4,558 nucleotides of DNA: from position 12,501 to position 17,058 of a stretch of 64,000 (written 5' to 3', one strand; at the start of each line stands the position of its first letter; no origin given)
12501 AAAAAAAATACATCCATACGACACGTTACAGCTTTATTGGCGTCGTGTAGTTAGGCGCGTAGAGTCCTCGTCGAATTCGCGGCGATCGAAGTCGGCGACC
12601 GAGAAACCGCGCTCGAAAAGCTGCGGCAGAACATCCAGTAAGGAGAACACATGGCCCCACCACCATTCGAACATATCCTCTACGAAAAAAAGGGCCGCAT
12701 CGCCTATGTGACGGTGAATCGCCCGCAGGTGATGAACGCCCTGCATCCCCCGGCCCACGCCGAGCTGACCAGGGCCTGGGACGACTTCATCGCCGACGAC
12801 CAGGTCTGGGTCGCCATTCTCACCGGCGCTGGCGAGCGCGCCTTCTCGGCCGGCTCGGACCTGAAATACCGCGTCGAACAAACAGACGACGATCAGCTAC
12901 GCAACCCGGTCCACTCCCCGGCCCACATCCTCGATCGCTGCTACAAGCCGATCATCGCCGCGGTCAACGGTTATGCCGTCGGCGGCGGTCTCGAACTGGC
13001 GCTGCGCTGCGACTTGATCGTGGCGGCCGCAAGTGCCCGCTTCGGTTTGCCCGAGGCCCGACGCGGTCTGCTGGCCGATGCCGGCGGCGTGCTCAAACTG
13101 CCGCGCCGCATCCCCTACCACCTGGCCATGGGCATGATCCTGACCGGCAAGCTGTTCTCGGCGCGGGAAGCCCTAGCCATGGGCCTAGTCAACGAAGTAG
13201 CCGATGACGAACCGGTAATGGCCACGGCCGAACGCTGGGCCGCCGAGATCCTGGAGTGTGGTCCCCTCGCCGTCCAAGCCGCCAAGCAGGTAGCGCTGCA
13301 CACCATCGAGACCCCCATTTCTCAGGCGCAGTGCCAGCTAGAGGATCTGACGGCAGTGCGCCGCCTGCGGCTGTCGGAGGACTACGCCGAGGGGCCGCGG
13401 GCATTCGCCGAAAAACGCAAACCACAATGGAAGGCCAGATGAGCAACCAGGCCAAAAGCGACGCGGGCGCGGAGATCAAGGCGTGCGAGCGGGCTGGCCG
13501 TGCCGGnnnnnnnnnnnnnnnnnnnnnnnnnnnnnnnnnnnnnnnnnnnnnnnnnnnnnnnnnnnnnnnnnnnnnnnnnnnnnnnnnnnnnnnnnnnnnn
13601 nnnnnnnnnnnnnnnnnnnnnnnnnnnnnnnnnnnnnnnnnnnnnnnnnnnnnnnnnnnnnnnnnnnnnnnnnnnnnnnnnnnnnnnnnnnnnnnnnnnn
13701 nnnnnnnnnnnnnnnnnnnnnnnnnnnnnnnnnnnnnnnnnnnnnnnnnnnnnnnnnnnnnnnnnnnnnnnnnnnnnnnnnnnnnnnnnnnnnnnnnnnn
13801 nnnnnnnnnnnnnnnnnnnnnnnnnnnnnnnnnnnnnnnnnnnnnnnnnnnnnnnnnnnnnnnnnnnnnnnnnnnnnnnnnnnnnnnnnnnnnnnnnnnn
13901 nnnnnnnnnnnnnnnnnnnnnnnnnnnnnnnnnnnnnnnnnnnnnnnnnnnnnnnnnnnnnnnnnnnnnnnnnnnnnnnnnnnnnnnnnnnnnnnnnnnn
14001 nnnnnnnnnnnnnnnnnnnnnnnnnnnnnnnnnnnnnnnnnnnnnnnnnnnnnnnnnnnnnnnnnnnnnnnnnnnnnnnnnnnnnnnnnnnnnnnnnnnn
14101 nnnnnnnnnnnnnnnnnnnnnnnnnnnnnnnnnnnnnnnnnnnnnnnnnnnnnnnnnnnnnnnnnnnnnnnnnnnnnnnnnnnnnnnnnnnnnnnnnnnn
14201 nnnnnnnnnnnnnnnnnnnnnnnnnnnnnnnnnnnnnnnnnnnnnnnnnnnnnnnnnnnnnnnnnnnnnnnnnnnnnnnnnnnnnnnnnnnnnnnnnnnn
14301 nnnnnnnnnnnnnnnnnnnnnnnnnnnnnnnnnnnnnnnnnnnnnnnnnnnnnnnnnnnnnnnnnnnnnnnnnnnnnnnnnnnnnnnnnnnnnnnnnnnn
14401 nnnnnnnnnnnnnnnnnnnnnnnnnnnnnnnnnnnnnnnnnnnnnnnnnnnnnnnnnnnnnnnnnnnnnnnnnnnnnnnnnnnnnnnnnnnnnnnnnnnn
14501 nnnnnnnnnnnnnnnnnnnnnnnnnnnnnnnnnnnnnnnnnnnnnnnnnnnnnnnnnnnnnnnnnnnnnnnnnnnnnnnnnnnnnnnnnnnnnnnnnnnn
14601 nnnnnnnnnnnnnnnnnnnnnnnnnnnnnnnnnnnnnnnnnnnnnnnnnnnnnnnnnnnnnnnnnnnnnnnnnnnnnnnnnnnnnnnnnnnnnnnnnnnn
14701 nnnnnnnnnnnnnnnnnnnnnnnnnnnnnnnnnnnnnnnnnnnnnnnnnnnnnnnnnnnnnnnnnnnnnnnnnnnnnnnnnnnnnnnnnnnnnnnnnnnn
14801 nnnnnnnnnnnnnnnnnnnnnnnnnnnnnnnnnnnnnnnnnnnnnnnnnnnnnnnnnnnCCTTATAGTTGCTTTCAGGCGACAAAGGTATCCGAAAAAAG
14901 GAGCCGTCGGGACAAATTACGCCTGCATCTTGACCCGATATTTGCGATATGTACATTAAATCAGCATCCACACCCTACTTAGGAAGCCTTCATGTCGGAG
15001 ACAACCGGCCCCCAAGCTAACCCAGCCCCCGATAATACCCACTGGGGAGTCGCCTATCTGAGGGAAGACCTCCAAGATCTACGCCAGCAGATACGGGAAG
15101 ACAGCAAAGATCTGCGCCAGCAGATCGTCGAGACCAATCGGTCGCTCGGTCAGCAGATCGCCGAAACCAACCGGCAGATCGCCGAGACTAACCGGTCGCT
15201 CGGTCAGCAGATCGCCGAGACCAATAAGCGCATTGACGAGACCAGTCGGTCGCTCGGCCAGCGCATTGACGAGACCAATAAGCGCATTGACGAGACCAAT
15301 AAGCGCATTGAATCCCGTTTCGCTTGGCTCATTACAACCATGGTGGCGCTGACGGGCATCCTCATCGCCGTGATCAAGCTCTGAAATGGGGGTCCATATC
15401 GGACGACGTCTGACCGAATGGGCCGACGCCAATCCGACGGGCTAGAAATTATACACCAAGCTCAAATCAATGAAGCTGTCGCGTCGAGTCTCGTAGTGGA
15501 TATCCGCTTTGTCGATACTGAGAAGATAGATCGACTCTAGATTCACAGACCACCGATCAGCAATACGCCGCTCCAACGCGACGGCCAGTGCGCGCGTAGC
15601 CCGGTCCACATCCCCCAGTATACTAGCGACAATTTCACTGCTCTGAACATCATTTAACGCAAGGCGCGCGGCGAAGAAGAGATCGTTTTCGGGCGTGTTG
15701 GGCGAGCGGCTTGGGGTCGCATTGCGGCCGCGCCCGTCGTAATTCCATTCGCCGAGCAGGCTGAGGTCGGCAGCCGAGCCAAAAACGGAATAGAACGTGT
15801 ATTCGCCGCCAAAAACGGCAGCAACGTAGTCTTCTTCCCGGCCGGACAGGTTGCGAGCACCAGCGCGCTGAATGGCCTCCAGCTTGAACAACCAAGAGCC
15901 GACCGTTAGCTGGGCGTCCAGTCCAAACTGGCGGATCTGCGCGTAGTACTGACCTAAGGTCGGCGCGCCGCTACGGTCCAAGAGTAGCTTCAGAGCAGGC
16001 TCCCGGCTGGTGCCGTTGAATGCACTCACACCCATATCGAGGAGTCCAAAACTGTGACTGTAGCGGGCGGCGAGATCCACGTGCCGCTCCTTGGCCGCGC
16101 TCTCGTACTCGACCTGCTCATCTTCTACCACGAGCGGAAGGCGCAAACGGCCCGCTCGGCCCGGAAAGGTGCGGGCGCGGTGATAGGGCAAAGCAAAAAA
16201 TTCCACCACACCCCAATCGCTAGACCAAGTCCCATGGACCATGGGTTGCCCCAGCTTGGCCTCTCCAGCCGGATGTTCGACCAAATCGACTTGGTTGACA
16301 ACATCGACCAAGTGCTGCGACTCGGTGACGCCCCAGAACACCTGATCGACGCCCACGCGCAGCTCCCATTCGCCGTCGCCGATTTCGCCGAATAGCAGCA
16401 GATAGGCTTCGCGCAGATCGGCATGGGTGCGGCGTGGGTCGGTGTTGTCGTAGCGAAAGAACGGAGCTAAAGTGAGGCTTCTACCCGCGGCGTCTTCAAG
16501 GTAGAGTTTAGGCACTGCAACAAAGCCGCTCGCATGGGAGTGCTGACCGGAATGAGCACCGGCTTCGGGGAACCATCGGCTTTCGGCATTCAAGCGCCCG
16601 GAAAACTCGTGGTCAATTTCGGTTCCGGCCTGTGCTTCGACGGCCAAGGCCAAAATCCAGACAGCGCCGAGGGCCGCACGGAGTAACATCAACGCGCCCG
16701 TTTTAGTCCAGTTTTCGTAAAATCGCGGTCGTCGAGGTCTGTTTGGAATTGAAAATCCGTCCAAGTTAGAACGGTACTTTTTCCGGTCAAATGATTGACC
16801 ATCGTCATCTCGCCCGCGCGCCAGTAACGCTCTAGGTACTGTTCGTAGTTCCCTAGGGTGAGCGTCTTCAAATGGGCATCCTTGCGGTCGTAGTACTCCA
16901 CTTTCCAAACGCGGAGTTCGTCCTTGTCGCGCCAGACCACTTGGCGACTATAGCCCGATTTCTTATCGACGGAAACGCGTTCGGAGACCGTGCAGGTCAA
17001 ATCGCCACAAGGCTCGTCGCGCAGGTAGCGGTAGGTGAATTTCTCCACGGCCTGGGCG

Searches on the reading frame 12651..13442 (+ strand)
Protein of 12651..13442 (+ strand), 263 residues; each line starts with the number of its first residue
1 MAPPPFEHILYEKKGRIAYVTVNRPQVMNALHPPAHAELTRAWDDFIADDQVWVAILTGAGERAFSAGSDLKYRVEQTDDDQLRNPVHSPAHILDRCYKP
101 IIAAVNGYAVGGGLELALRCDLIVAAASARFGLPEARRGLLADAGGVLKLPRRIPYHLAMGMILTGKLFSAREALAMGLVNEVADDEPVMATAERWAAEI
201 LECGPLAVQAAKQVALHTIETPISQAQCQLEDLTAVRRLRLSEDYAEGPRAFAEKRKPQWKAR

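Call 12: search_protein_families(library=pfam, proteins=[window:12651-13442:+], max_evalue=0.01)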
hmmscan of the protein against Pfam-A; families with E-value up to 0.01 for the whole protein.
window:12651-13442:+ (263 aa): 3 families
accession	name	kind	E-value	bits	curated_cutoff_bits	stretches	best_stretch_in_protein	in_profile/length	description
PF00378.25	ECH_1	-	9.4e-63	212.3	27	1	13-262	2-250/251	Enoyl-CoA hydratase/isomerase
PF16113.10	ECH_2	-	1.2e-32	114.2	27.2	1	18-193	2-181/335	Enoyl-CoA hydratase/isomerase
PF01343.23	Peptidase_S49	-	0.0026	18.2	24.9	0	99-132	7-40/154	Peptidase family S49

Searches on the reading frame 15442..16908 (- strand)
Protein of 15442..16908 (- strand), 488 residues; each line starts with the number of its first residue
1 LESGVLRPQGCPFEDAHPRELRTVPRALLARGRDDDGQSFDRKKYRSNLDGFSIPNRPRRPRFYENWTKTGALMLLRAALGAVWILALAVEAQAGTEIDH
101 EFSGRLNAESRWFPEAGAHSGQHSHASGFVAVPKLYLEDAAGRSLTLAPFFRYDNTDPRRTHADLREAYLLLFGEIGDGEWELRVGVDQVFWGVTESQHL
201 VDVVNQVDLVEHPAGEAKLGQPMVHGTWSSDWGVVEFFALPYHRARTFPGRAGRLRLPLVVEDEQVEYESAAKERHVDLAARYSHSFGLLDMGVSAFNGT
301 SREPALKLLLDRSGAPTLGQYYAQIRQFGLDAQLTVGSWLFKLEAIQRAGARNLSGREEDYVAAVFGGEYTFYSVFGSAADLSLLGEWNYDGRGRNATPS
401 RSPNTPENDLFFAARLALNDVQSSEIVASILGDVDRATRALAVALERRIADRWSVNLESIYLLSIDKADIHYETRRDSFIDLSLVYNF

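Call 12: search_protein_families(library=pfam, proteins=[window:15442-16908:-], max_evalue=0.01)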
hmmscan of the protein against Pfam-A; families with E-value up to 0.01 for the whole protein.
window:15442-16908:- (488 aa): 1 family
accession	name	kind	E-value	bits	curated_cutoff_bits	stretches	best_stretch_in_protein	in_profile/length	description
PF06980.17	DUF1302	-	9.6e-06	25.3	23.2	1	152-229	133-216/541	Protein of unknown function (DUF1302)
